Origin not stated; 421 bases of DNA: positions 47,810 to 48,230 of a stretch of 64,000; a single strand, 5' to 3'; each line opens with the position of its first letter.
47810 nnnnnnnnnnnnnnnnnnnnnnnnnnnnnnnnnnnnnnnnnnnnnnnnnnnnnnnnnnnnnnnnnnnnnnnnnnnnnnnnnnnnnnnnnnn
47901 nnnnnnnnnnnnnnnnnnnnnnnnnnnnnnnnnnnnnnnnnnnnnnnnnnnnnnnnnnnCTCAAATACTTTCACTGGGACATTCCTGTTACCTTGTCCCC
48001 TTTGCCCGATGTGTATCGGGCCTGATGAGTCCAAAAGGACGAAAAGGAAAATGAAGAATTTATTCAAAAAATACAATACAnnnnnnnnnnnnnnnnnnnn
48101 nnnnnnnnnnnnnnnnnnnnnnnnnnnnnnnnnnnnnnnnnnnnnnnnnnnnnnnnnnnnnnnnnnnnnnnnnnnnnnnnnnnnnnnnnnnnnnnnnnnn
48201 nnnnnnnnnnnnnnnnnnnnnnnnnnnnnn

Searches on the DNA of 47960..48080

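Call 108: search_rna_families(source=window, start=47960, end=48080, threshold=evalue, max_evalue=10, show_alignments=2)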
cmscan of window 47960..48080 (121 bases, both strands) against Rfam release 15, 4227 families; matches with E-value up to 10: 6.
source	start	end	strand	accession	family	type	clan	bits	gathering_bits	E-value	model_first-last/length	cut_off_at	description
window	48016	48044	+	RF00008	Hammerhead_3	Gene; ribozyme;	CL00010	18.8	48.5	0.065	7-48/54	no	Hammerhead ribozyme (type III)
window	47979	48073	+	RF00420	SNORA61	Gene; snRNA; snoRNA; HACA-box;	-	17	74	0.22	1-132/132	no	Small nucleolar RNA SNORA61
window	47960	48028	+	RF02537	TarA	Gene; sRNA;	-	15.8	80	1.1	30-99/99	5'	Vibrio ToxT activated RNA TarA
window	48024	48046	-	RF01338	CRISPR-DR25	Gene; CRISPR;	CL00014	13.3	36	4.4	1-25/25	no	CRISPR RNA direct repeat element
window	48056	48079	-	RF04360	psbT-asRNA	Gene; antisense;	-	11.7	48.5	5.6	1-38/38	no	Plastid psbT antisense RNA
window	48040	48066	-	RF01952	SOX2OT_exon2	Gene; lncRNA;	-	8.6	45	6.5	43-69/69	no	SOX2 overlapping transcript exon 2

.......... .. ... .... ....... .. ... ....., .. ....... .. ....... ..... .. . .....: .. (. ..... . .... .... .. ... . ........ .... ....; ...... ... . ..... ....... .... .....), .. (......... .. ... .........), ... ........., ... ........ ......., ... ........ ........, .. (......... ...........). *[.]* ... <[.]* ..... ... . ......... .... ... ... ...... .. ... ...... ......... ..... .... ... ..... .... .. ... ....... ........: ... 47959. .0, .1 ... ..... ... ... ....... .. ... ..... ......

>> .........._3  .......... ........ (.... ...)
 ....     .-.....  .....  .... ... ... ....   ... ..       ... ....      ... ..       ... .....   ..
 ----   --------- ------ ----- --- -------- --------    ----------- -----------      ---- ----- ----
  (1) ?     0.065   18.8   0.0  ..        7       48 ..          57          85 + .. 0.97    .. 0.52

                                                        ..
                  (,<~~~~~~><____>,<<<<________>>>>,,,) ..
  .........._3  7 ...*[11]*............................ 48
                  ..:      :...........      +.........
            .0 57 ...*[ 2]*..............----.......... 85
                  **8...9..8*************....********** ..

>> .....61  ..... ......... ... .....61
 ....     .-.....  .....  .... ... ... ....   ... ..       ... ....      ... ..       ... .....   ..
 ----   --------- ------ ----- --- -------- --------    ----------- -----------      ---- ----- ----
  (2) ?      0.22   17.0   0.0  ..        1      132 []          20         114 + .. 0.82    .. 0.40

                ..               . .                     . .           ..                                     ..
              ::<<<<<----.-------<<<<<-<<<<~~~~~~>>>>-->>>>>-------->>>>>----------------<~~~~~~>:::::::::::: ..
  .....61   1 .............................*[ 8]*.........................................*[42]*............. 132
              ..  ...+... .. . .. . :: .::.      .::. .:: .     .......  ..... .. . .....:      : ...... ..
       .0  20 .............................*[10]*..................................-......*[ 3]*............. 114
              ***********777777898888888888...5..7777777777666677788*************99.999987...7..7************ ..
